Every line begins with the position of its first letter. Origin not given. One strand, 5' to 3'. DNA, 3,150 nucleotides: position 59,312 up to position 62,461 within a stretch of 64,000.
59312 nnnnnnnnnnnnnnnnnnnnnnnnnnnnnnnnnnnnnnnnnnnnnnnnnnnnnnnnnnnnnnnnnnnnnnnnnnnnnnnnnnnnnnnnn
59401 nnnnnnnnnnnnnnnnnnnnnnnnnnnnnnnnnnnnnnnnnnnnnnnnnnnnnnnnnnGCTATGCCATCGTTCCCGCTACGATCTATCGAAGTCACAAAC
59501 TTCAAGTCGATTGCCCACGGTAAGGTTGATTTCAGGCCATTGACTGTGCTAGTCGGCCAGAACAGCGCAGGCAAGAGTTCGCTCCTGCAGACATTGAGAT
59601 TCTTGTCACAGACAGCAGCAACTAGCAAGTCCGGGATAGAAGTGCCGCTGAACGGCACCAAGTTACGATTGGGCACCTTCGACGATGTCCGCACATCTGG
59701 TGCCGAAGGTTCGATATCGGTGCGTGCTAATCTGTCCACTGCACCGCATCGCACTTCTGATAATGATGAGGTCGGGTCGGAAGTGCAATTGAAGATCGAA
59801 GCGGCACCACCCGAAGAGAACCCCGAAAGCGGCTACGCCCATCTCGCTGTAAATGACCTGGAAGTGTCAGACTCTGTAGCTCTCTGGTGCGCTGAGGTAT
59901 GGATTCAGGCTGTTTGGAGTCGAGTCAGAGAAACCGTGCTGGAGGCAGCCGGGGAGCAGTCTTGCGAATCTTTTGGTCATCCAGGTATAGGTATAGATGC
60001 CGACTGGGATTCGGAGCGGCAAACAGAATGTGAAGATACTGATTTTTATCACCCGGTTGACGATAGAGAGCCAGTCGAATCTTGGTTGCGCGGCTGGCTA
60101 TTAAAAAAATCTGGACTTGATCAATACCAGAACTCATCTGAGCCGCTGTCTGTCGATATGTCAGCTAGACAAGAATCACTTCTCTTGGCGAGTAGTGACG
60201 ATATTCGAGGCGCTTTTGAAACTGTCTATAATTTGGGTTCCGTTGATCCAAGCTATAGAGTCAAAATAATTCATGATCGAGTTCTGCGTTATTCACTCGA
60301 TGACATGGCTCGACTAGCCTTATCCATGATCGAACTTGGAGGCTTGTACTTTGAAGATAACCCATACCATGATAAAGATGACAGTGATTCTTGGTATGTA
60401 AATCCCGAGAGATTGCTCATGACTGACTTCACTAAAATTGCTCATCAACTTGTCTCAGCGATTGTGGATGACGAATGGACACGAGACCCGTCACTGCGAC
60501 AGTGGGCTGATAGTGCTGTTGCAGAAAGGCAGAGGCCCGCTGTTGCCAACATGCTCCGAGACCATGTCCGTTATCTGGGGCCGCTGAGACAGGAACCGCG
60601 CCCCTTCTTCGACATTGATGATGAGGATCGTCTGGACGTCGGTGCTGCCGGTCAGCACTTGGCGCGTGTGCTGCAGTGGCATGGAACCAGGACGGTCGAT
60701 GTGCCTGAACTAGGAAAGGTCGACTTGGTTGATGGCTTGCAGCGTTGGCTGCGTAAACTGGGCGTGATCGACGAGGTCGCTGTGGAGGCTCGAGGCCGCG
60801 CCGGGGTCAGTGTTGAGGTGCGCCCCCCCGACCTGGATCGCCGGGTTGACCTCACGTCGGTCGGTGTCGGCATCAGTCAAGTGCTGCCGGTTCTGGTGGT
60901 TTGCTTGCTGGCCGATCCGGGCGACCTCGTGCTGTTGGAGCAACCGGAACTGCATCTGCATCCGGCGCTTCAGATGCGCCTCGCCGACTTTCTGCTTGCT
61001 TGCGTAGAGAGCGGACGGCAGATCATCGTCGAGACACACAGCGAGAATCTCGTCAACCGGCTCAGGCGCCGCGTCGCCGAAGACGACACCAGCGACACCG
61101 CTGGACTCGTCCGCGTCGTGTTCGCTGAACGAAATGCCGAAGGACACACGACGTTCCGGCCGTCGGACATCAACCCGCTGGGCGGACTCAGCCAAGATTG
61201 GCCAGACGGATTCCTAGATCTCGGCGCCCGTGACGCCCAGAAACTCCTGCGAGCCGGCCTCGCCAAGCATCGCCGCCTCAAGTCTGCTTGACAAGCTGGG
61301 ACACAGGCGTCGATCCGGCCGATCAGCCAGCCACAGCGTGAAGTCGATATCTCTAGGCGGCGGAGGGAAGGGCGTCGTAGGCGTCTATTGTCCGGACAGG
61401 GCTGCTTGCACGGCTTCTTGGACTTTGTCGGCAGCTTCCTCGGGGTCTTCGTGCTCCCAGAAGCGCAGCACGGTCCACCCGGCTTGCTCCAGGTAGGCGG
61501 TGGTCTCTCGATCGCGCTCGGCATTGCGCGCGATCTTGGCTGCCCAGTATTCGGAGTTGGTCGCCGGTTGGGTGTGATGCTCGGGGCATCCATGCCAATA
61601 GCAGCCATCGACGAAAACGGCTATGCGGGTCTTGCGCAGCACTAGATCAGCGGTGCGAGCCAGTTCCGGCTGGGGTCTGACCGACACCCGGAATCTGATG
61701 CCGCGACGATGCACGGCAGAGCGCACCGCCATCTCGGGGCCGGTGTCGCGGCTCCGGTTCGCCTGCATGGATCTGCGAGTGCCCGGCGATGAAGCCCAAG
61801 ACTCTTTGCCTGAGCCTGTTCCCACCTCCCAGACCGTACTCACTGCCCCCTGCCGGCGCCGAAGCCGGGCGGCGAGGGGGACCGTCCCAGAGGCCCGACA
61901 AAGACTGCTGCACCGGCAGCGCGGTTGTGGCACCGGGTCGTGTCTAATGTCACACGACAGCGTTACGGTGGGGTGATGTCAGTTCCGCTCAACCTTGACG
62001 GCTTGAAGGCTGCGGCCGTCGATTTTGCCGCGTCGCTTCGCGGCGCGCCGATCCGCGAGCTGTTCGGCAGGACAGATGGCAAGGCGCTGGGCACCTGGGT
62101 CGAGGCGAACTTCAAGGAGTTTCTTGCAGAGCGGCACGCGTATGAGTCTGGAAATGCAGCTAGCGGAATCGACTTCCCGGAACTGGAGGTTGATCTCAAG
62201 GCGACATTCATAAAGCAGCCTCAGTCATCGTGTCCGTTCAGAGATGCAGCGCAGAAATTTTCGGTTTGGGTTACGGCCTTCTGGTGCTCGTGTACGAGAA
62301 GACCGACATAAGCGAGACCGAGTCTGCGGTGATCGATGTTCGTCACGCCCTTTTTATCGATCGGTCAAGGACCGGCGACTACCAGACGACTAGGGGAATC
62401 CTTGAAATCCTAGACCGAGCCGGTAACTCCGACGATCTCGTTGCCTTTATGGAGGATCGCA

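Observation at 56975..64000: Low-G+C island with stacked defence functions begins right after zur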

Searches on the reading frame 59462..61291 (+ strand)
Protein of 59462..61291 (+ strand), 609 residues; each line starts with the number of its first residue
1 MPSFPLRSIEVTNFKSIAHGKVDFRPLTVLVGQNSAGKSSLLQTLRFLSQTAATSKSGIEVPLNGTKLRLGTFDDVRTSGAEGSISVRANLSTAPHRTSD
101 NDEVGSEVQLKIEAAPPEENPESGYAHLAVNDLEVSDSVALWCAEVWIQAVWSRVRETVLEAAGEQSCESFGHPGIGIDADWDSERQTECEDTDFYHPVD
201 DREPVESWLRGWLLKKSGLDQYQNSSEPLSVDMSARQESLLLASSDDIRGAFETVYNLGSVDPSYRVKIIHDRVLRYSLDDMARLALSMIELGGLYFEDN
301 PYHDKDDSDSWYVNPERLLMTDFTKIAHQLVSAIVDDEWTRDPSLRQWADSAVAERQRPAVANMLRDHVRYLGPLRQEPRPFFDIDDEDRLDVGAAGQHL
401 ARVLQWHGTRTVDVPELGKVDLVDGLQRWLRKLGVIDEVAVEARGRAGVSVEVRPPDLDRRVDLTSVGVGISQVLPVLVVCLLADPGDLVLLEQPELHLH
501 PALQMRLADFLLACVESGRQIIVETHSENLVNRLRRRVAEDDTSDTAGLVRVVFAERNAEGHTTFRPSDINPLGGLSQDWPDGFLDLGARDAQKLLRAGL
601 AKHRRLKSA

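Call 5: search_protein_families(library=pfam, proteins=[window:59462-61291:+], max_evalue=0.01)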
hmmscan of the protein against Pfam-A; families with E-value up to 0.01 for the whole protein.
window:59462-61291:+ (609 aa): 6 families
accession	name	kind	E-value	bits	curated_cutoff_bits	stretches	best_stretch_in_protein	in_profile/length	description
PF13175.12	AAA_15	-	7e-26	92.2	32.1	2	6-66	3-55/374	AAA ATPase domain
PF13304.12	AAA_21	-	1.9e-25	91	27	2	455-532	226-304/304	AAA domain, putative AbiEii toxin, Type IV TA system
PF11398.14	DUF2813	-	3.5e-07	30.4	21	1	6-48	3-45/372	Protein of unknown function (DUF2813)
PF02463.25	SMC_N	-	1.6e-06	28.2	40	1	6-48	2-47/220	RecF/RecN/SMC N terminal domain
PF13476.12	AAA_23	-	2e-06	29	27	1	8-48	1-42/201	AAA domain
PF13555.12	AAA_29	-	0.0048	17.1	27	1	6-44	1-41/61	P-loop containing region of AAA domain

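Call 9: search_protein_families(library=padloc, proteins=[window:59462-61291:+], max_evalue=0.01)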
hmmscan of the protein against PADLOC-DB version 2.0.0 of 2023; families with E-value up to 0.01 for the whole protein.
window:59462-61291:+ (609 aa): 124 families (the best 25 are shown)
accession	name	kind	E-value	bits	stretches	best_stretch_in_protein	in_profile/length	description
PDLC03878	NsnB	-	3.4e-67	225.6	2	342-597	107-344/345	-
PDLC04148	HEC-03B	-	4.7e-49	165.7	2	365-586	212-435/458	-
PDLC04707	PDC-M55A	-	2.7e-41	139.9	2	360-603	179-417/421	-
PDLC02979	AriA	-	1.9e-27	95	2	459-531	292-373/373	-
PDLC02980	AriA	-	8.1e-26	89.7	2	455-532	226-304/304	-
PDLC04178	HEC-01A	-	1.4e-21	75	2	4-55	7-58/399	-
PDLC04175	HEC-01A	-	1.4e-18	65.1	2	4-70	4-69/363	-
PDLC02358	Old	-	4.5e-18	63.4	2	6-57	4-55/578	Old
PDLC04177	HEC-01A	-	6.9e-18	62.8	2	450-536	261-345/393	-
PDLC04182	HEC-01A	-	1.8e-17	61.4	2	13-91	19-92/406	-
PDLC04183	HEC-01A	-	1.2e-16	58.8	2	7-113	6-105/402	-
PDLC04135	mad3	-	3.4e-16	57.7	2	7-95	3-86/374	mads_3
PDLC04176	HEC-01A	-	6e-16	56.8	2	7-55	4-53/371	-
PDLC04180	HEC-01A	-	6.4e-16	56.5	2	7-93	4-85/382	-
PDLC04541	PDC-M25A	-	1.5e-15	55.2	1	6-52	2-48/380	-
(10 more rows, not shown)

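Call 10: search_protein_families(library=ncbifam, proteins=[window:59462-61291:+], max_evalue=0.01)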
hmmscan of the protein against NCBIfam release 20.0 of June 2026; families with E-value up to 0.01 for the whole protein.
window:59462-61291:+ (609 aa): 14 families
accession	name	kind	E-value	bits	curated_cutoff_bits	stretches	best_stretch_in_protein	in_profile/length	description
NF041760.1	PtuA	equivalog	2.4e-10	39.9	500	1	4-45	50-92/524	retron Ec78 anti-phage system effector ATPase PtuA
NF047739.1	antiphage_MADS3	equivalog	4.1e-09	36.1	420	1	7-87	3-85/427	methylation-associated defense system AAA family ATPase MAD3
NF038234.1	retron_eff_Eco8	equivalog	2.9e-08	32.8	250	1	5-51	2-49/679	retron Eco8 family effector endonuclease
TIGR00611.2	recf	equivalog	2.6e-06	26.9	172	1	6-52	1-48/339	DNA replication/repair protein RecF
NF040873.1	AztA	equivalog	3.6e-05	23.4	220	0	22-45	15-38/191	zinc ABC transporter ATP-binding protein AztA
TIGR04435.1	restrict_AAA_1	hypoth_equivalog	8.3e-05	21.5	300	0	459-530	390-469/568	restriction system-associated AAA family ATPase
NF003034.1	PRK03918.1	equivalog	0.00015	19.9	700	1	6-44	3-42/878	DNA double-strand break repair ATPase Rad50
NF041034.1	Rad50_Sulf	equivalog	0.00028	18.9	1000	1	6-47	3-45/872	DNA double-strand break repair ATPase Rad50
TIGR02673.1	FtsE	equivalog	0.00096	18.9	264.85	0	488-539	157-208/214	cell division ATP-binding protein FtsE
NF000171.1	ABCF_producer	exception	0.0011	17.6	800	1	453-534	453-527/541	TlrC/CarA/OleB/SrmB family ABC-F type ribosomal protection protein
TIGR01166.1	cbiO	subfamily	0.0013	18.2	211.8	0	483-530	142-189/190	cobalt ABC transporter, ATP-binding protein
NF053840.1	MnTportMntADein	equivalog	0.0016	18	400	0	473-529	138-194/240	manganese ABC transporter ATP-binding protein MntA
TIGR02857.1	CydD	equivalog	0.0056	15.7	435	0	480-536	470-525/529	thiol reductant ABC exporter subunit CydD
NF053563.1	Rkd4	equivalog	0.0071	14.5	860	0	6-47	3-45/747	arcadin-4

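Call 12: find_encoding_contigs(protein=window:59462-61291:+, flank=10000, max_places=6)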
Protein window:59462-61291:+ (609 aa): 6 contigs read that carry it; 6 places shown.
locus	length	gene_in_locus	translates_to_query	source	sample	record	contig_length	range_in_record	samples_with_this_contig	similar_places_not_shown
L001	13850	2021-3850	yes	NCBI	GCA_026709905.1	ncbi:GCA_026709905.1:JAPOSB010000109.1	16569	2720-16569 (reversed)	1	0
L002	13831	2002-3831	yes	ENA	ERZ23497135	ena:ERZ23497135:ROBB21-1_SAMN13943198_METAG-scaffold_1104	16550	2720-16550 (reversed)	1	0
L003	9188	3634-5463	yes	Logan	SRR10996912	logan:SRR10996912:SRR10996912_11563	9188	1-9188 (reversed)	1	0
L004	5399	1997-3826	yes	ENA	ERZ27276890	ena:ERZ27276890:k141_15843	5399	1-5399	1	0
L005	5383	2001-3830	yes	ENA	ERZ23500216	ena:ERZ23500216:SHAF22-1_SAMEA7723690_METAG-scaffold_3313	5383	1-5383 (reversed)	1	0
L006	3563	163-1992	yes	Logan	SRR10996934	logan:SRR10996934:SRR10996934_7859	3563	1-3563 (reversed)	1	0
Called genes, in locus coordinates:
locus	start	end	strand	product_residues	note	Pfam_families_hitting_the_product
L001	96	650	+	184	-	-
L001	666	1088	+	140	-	-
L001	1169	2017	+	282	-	-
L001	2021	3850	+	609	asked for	PF02463:SMC_N (weak), PF11398:DUF2813 (faint), PF13175:AAA_15, PF13476:AAA_23 (weak), PF13304:AAA_21, PF13175:AAA_15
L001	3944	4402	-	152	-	PF03852:Vsr, PF04480:DUF559 (faint), PF18741:MTES_1575 (faint)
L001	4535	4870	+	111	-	PF27258:NspV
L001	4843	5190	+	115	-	PF27258:NspV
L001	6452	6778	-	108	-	-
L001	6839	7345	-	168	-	PF01661:Macro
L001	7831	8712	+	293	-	PF19842:YqeC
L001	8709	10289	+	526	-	PF00890:FAD_binding_2 (faint), PF01134:GIDA (faint), PF01266:DAO (weak), PF01946:Thi4 (faint), PF07992:Pyr_redox_2 (faint), PF13450:NAD_binding_8, PF01593:Amino_oxidase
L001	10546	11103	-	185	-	PF02441:Flavoprotein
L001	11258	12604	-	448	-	PF20695:UbiD_N, PF01977:UbiD, PF20696:UbiD_C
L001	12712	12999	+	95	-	PF03992:ABM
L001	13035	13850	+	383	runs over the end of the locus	PF00296:Bac_luciferase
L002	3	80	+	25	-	?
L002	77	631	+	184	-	-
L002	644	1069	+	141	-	-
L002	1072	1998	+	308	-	-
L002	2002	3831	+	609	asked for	PF02463:SMC_N (weak), PF11398:DUF2813 (faint), PF13175:AAA_15, PF13476:AAA_23 (weak), PF13304:AAA_21, PF13175:AAA_15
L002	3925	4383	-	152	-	PF03852:Vsr, PF04480:DUF559 (faint), PF18741:MTES_1575 (faint)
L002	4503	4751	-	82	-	-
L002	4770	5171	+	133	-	PF27258:NspV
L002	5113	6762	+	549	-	-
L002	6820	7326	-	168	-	PF01661:Macro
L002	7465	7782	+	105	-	-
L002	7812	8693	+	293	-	PF19842:YqeC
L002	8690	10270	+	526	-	PF00890:FAD_binding_2 (faint), PF01134:GIDA (faint), PF01266:DAO (weak), PF01946:Thi4 (faint), PF07992:Pyr_redox_2 (faint), PF13450:NAD_binding_8, PF01593:Amino_oxidase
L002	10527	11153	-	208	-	PF02441:Flavoprotein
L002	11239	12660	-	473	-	PF20695:UbiD_N, PF01977:UbiD, PF20696:UbiD_C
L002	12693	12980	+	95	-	PF03992:ABM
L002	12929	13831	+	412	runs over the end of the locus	PF00296:Bac_luciferase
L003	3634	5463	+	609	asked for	PF02463:SMC_N (weak), PF11398:DUF2813 (faint), PF13175:AAA_15, PF13476:AAA_23 (weak), PF13304:AAA_21, PF13175:AAA_15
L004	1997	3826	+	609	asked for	PF02463:SMC_N (weak), PF11398:DUF2813 (faint), PF13175:AAA_15, PF13476:AAA_23 (weak), PF13304:AAA_21, PF13175:AAA_15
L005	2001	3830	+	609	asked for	PF02463:SMC_N (weak), PF11398:DUF2813 (faint), PF13175:AAA_15, PF13476:AAA_23 (weak), PF13304:AAA_21, PF13175:AAA_15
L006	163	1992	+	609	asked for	PF02463:SMC_N (weak), PF11398:DUF2813 (faint), PF13175:AAA_15, PF13476:AAA_23 (weak), PF13304:AAA_21, PF13175:AAA_15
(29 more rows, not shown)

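Call 75: find_related_loci(query=L002:6823-7326:-, collection=metagenome_contigs, flank=10000)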
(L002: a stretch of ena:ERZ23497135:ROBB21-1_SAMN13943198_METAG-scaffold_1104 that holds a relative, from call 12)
Query L002:6823-7326:- (168 aa) in metagenome_contigs; peptide patterns used: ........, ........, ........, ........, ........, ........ (x = any residue, [..] = any of these).
600 stretches matched a pattern (row limit reached: there are more); 454 encode a relative of the query (tblastn E <= 1e-3); the best 80 are kept; 80 distinct loci.
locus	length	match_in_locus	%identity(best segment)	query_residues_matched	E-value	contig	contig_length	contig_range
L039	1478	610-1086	69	1-158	4e-68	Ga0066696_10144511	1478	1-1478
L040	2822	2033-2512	68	3-162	6e-65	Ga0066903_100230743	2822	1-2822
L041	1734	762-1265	59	3-167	1e-62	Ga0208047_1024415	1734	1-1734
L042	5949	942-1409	62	3-158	2e-60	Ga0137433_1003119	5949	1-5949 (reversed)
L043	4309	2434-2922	60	3-162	2e-60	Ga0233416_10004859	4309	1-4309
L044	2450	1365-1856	61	2-164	3e-60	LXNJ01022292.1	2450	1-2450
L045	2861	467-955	62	3-162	2e-59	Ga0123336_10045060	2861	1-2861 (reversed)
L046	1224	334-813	63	4-162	5e-62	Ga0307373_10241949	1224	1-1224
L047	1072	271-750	58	3-159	6e-63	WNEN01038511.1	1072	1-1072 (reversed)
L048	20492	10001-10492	55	3-163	9e-59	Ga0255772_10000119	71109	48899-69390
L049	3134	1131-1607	61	3-158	2e-58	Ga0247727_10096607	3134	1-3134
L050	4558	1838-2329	59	2-162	2e-58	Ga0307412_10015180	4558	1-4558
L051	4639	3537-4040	58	3-167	2e-58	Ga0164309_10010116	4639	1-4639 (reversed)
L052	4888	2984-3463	59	3-159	3e-58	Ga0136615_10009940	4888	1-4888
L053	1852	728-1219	59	3-159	4e-59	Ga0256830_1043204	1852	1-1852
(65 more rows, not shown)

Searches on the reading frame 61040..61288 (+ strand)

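Call 93: search_protein_families(library=pfam, proteins=[window:61040-61288:+], max_evalue=10)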
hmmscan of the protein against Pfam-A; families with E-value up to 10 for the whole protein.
window:61040-61288:+ (83 aa): 1 family
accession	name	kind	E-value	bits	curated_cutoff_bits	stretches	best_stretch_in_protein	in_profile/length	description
PF12476.13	DUF3696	-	0.0024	18.5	22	1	26-60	8-43/52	Protein of unknown function (DUF3696)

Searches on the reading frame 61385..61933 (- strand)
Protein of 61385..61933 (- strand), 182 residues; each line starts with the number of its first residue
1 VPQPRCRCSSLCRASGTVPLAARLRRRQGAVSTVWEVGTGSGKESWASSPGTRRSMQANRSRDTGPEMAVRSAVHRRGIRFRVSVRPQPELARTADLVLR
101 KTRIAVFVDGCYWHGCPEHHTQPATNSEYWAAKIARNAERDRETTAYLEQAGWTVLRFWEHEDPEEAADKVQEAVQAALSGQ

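Call 5: search_protein_families(library=pfam, proteins=[window:61385-61933:-], max_evalue=0.01)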
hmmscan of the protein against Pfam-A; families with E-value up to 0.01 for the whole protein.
window:61385-61933:- (182 aa): 3 families
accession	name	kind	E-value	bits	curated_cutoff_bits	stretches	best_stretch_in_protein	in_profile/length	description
PF03852.21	Vsr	-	2.9e-16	59.5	27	1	54-115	11-69/74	DNA mismatch endonuclease Vsr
PF04480.18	DUF559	-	1.5e-06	28.4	20.6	1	135-176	65-105/109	Protein of unknown function (DUF559)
PF18741.7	MTES_1575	-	1.6e-06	28.6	38.2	1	135-173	53-94/96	REase_MTES_1575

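Call 9: search_protein_families(library=padloc, proteins=[window:61385-61933:-], max_evalue=0.01)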
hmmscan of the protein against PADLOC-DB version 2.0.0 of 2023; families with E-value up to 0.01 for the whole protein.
window:61385-61933:- (182 aa): 2 families
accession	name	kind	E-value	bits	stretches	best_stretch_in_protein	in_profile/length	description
PDLC03397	Vsr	-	1.9e-17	61.8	1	54-161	12-117/156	Type II nicking endonuclease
PDLC05009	PDC-S37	-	0.00068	15.5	1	128-179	1290-1342/1550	-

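Call 10: search_protein_families(library=ncbifam, proteins=[window:61385-61933:-], max_evalue=0.01)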
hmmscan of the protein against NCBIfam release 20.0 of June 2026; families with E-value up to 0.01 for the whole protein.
window:61385-61933:- (182 aa): 3 families
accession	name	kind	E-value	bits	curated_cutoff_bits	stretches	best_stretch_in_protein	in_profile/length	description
TIGR00632.1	vsr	subfamily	3.9e-37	127.2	97.85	1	51-162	9-119/119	DNA mismatch endonuclease Vsr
NF007294.0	PRK09767.1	equivalog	0.00041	20.4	218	1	141-164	73-97/117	DUF559 domain-containing protein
NF058533.1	antiphage_ProA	equivalog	0.0058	14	1500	1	138-180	1663-1708/1903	anti-phage protein ProA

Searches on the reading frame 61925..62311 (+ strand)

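Call 5: search_protein_families(library=pfam, proteins=[window:61925-62311:+], max_evalue=0.01)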
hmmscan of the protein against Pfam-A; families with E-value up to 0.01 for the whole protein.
window:61925-62311:+ (128 aa): 0 families

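Call 9: search_protein_families(library=padloc, proteins=[window:61925-62311:+], max_evalue=0.01)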
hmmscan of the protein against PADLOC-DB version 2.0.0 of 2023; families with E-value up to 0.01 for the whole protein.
window:61925-62311:+ (128 aa): 1 family
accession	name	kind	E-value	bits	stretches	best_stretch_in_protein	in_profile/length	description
PDLC03454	REase_II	-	2.5e-26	90.4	1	21-112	3-94/220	Type II restriction enzyme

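Call 10: search_protein_families(library=ncbifam, proteins=[window:61925-62311:+], max_evalue=0.01)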
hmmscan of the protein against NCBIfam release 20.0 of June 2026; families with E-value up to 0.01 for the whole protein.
window:61925-62311:+ (128 aa): 1 family
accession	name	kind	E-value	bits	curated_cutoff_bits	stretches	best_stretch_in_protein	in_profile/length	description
NF052465.1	typeII_restric_endo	equivalog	2.5e-33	115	290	1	22-111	1-90/209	type II restriction-modification system restriction endonuclease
